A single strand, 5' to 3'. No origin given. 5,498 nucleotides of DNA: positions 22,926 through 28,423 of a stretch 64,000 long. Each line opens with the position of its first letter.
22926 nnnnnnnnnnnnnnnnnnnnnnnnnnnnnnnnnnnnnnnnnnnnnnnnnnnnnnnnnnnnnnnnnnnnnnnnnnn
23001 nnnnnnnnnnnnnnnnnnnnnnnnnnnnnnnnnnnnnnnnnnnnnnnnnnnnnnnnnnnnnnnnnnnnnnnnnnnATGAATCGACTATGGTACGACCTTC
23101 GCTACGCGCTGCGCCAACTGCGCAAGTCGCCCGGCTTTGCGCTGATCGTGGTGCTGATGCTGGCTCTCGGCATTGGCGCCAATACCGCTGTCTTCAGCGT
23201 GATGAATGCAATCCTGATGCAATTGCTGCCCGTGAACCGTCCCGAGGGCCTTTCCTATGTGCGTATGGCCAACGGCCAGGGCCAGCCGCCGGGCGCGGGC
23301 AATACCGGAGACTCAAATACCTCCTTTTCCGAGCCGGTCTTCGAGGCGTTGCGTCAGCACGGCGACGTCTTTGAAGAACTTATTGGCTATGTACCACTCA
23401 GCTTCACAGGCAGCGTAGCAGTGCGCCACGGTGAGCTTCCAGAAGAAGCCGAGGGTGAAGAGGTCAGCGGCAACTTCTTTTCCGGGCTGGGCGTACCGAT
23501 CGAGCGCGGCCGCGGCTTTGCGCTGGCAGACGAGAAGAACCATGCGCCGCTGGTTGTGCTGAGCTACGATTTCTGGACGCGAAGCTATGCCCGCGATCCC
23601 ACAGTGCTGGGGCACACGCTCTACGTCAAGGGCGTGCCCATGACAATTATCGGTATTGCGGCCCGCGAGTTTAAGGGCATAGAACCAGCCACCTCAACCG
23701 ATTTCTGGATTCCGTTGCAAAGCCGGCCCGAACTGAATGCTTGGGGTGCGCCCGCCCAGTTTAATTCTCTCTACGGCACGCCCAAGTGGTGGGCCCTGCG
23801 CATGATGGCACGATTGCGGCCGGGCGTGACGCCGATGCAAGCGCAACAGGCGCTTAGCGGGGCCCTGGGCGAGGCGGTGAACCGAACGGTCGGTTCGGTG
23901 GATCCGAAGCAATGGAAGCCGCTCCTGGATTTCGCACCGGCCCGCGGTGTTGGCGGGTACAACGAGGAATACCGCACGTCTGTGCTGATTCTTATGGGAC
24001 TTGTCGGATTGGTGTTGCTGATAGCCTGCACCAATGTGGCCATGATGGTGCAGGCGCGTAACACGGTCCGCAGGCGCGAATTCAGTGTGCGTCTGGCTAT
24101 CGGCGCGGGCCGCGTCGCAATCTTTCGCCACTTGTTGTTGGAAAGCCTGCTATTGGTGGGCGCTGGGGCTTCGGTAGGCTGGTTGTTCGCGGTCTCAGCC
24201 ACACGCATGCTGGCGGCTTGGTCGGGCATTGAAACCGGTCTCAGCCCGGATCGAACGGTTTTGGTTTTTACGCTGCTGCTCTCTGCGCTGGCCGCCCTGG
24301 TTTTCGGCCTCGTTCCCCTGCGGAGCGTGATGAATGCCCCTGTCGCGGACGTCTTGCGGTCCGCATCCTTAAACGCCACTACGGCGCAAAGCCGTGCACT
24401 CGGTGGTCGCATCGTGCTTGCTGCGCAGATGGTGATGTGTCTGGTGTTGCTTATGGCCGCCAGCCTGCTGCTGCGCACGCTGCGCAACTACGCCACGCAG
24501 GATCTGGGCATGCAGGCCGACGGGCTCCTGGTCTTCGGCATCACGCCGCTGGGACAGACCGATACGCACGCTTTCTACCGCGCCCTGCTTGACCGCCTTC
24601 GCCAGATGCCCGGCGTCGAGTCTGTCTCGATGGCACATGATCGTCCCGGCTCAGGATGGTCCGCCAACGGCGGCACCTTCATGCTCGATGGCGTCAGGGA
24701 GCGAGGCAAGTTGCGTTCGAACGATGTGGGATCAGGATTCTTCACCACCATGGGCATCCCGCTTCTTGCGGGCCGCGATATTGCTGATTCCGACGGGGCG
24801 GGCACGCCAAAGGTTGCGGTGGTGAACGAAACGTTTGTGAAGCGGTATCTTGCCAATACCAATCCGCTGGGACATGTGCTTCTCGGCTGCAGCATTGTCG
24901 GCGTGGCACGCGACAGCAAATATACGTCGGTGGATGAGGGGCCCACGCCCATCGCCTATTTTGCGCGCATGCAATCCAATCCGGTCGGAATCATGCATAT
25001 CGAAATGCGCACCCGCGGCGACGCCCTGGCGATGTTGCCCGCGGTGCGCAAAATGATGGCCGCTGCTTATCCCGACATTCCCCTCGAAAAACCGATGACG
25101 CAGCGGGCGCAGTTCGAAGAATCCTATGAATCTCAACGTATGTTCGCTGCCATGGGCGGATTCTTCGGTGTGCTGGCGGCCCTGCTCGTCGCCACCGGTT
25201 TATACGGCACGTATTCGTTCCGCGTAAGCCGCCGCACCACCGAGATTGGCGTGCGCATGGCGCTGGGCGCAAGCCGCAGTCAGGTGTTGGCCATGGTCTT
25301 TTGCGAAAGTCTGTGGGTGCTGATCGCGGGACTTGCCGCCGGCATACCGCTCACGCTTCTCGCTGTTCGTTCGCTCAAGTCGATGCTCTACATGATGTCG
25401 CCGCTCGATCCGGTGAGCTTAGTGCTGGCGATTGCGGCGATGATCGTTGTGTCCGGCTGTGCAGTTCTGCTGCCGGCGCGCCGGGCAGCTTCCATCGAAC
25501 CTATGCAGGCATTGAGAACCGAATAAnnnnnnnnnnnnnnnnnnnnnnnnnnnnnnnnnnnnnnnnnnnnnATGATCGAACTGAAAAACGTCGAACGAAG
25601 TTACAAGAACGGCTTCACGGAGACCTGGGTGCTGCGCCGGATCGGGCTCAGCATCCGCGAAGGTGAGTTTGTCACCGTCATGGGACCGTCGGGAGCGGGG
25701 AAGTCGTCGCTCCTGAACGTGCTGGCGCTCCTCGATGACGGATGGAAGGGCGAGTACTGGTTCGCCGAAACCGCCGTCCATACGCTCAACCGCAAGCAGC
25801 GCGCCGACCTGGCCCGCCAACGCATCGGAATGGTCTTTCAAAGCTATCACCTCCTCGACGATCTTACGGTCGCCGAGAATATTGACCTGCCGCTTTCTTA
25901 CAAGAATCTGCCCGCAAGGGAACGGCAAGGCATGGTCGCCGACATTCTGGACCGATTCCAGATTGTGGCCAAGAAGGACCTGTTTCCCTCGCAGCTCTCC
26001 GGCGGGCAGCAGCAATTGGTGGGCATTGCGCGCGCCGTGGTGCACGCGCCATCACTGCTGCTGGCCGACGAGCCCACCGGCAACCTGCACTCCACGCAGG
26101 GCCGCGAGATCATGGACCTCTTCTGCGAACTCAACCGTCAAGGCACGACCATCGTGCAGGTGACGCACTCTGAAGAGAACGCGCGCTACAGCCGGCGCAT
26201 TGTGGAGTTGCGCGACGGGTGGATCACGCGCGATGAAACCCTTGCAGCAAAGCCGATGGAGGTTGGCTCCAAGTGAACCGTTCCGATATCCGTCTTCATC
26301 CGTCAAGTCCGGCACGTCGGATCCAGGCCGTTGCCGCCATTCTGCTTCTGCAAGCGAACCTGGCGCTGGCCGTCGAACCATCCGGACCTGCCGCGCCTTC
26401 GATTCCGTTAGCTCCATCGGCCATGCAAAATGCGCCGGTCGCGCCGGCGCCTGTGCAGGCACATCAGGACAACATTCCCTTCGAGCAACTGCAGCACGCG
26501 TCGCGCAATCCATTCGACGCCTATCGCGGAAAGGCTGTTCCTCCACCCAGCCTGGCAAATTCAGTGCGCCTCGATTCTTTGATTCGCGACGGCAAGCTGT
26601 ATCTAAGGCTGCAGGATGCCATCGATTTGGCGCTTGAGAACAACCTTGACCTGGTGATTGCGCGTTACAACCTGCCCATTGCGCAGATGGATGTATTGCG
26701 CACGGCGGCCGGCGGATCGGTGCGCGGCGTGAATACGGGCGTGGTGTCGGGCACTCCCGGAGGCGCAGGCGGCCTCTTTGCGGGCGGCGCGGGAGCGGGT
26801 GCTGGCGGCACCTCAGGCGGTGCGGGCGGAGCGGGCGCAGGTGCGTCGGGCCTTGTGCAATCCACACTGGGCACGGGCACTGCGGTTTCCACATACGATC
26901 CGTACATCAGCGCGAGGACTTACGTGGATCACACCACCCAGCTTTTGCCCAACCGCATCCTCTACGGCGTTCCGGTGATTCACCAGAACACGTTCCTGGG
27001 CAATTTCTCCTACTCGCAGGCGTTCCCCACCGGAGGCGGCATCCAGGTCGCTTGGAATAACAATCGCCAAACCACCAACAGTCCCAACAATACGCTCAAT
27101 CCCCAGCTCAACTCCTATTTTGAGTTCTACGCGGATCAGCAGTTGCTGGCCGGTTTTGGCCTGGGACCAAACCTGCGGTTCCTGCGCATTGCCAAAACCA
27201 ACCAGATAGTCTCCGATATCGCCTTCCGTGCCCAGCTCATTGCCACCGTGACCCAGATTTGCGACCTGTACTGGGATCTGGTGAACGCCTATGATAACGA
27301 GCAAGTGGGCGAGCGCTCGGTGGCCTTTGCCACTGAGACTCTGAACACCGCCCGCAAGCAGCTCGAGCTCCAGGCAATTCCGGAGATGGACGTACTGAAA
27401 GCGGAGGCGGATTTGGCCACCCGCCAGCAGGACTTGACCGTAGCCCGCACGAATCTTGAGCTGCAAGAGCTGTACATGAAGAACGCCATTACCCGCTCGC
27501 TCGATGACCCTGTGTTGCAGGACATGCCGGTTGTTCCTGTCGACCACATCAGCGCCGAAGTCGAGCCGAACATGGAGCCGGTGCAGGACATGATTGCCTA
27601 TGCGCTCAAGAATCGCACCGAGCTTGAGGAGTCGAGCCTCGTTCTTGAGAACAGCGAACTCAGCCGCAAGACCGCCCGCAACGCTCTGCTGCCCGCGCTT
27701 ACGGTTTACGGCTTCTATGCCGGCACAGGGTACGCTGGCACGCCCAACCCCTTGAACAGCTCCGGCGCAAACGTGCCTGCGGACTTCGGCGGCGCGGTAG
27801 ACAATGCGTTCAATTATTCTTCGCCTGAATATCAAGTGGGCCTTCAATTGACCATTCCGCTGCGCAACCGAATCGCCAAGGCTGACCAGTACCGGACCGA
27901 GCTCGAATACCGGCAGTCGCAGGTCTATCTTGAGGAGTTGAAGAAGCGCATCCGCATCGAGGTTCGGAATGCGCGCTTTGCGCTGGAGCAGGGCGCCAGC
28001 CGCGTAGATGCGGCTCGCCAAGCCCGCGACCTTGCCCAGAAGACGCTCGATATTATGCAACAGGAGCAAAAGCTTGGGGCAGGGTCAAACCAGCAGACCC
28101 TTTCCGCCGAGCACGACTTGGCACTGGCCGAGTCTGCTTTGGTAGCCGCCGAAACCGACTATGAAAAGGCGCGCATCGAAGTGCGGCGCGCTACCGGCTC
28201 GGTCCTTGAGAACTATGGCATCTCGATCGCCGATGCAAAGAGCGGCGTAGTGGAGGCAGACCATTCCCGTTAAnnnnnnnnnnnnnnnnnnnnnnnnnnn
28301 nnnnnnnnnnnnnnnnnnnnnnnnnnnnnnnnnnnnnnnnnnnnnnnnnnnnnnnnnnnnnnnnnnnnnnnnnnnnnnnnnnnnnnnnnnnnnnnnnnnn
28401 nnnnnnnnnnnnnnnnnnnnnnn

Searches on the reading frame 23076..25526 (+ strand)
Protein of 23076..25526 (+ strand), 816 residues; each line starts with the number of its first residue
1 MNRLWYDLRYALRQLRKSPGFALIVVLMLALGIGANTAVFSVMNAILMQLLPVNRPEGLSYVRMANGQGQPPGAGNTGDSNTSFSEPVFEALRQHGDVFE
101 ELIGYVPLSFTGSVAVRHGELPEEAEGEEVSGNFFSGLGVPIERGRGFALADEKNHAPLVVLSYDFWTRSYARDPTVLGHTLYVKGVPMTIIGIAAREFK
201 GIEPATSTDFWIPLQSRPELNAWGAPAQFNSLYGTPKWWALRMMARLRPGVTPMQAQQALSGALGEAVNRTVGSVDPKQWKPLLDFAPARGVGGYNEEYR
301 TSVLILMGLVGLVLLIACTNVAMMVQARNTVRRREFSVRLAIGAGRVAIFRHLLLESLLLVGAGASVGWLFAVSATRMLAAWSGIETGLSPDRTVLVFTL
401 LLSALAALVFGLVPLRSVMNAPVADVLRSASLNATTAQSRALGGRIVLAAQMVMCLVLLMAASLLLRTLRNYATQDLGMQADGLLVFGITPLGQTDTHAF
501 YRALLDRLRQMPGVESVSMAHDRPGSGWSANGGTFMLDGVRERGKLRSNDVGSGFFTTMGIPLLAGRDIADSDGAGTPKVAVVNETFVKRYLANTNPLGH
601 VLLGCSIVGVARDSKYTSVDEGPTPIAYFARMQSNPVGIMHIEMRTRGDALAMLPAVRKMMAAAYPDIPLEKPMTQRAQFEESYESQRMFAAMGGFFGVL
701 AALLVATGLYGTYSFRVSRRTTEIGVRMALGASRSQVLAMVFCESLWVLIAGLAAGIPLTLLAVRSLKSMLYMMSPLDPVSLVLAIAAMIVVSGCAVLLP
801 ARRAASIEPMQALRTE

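Call 3: search_protein_families(library=pfam, proteins=[window:23076-25526:+], max_evalue=0.01)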
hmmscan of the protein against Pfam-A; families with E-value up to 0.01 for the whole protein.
window:23076-25526:+ (816 aa): 2 families
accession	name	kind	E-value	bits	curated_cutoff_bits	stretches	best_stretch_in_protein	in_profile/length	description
PF12704.14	MacB_PCD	-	3e-32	113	27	2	23-261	2-205/207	MacB-like periplasmic core domain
PF02687.27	FtsX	-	1.6e-22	80.2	25.5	2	696-809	2-120/120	FtsX-like permease C-terminal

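Call 4: search_protein_families(library=ncbifam, proteins=[window:23076-25526:+], max_evalue=0.01)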
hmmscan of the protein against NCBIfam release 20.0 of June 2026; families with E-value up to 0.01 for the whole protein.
window:23076-25526:+ (816 aa): 3 families
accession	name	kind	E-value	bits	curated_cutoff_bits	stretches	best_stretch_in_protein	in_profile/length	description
TIGR03434.1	ADOP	subfamily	1.3e-229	764.4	622.3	1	4-816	1-803/803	ADOP family duplicated permease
NF007826.0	PRK10535.1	equivalog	1.6e-22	79.5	966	3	710-815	541-647/648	macrolide ABC transporter ATP-binding protein/permease MacB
NF038008.1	ABC_perm_DarB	equivalog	1e-08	33.6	700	1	304-589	274-558/777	darobactin export ABC transporter permease subunit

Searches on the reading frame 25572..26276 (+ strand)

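Call 3: search_protein_families(library=pfam, proteins=[window:25572-26276:+], max_evalue=0.01)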
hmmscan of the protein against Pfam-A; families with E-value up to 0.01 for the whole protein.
window:25572-26276:+ (234 aa): 8 families
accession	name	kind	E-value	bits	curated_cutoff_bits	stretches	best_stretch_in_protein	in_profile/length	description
PF00005.33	ABC_tran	-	1.6e-30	106.9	25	1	21-169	1-136/137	ABC transporter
PF13304.12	AAA_21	-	3.6e-09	37.6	27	1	138-200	234-299/304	AAA domain, putative AbiEii toxin, Type IV TA system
PF02463.25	SMC_N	-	0.00017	21.5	40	1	32-211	25-209/220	RecF/RecN/SMC N terminal domain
PF20703.3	nSTAND1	-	0.00036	20.7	27.1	1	27-49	29-51/379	Novel STAND NTPase 1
PF13191.12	AAA_16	-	0.00048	21.1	32.6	1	29-85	20-83/167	AAA ATPase domain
PF03193.22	RsgA_GTPase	-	0.00053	20.3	30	1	31-52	106-127/174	RsgA GTPase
PF13481.12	AAA_25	-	0.00063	19.9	27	1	27-108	29-117/195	AAA domain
PF13521.12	AAA_28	-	0.0037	17.9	27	1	34-79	2-43/164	AAA domain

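Call 4: search_protein_families(library=ncbifam, proteins=[window:25572-26276:+], max_evalue=0.01)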
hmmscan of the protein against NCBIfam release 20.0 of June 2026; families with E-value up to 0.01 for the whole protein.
window:25572-26276:+ (234 aa): 192 families (the best 25 are shown)
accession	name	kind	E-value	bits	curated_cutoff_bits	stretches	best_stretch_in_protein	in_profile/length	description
NF038007.1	ABC_ATP_DarD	equivalog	1e-71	240.9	375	1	1-217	1-217/218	darobactin export ABC transporter ATP-binding protein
TIGR02673.1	FtsE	equivalog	1.7e-60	204.3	264.85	1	1-216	1-213/214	cell division ATP-binding protein FtsE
NF007826.0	PRK10535.1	equivalog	4.5e-60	203.6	966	1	2-227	5-230/648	macrolide ABC transporter ATP-binding protein/permease MacB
TIGR03608.1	L_ocin_972_ABC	subfamily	2.7e-55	187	254.85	1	5-213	2-206/206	putative bacteriocin export ABC transporter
TIGR02211.1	LolD_lipo_ex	equivalog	4.6e-52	176.7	307.75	1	1-218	1-219/221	lipoprotein-releasing ABC transporter ATP-binding protein LolD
NF008639.0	PRK11629.1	equivalog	1.2e-47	162.3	360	1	3-224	8-230/234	lipoprotein-releasing ABC transporter ATP-binding protein LolD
TIGR02982.1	heterocyst_DevA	subfamily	2.9e-47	161.1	295.8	1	2-218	2-219/220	ABC exporter ATP-binding subunit, DevA family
NF007879.0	PRK10584.1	equivalog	3.6e-47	161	336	1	2-218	7-224/228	putative ABC transporter ATP-binding protein YbbA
TIGR02315.1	ABC_phnC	equivalog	9.1e-44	149.7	266.1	1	1-222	1-228/243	phosphonate ABC transporter ATP-binding protein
TIGR03265.1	PhnT2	equivalog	2.6e-43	148.6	457.7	1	5-220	8-215/353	putative 2-aminoethylphosphonate ABC transporter ATP-binding protein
NF040933.2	ABC_arch_GlcV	equivalog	6.1e-43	147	450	1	2-203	3-204/357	glucose ABC transporter ATP-binding protein GlcV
NF006987.0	PRK09452.1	equivalog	4.2e-41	140.9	482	1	2-223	18-231/378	spermidine/putrescine ABC transporter ATP-binding protein PotA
NF008338.0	PRK11124.1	equivalog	1.4e-40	139.3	369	1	2-219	3-220/242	arginine ABC transporter ATP-binding protein ArtP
NF007027.0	PRK09493.1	equivalog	9.7e-40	136.4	379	1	1-222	1-218/240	glutamine ABC transporter ATP-binding protein GlnQ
TIGR02314.1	ABC_MetN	equivalog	2e-38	132.3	499.7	1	1-202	1-202/343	methionine ABC transporter ATP-binding protein MetN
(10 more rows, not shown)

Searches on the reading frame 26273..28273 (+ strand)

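Call 3: search_protein_families(library=pfam, proteins=[window:26273-28273:+], max_evalue=0.01)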
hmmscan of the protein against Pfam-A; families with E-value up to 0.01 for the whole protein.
window:26273-28273:+ (666 aa): 1 family
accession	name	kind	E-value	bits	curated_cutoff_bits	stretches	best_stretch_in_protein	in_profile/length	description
PF02321.23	OEP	-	4.4e-32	111.8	22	2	438-642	2-187/187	Outer membrane efflux protein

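Call 4: search_protein_families(library=ncbifam, proteins=[window:26273-28273:+], max_evalue=0.01)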
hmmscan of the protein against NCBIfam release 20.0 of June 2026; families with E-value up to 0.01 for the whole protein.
window:26273-28273:+ (666 aa): 4 families
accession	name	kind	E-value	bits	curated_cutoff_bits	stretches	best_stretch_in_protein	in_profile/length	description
TIGR01844.1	type_I_sec_TolC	subfamily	4.4e-22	78.6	225.15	1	304-652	91-408/414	TolC family outer membrane protein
TIGR01845.1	outer_NodT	subfamily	2.4e-07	29.9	210.05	1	318-643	160-459/460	efflux transporter outer membrane subunit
NF007002.0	PRK09465.1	equivalog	0.00011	20.9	495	1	304-647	107-429/460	outer membrane channel protein TolC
TIGR01843.1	type_I_hlyD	subfamily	0.0021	17.1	208.65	0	545-640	133-228/422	HlyD family type I secretion periplasmic adaptor subunit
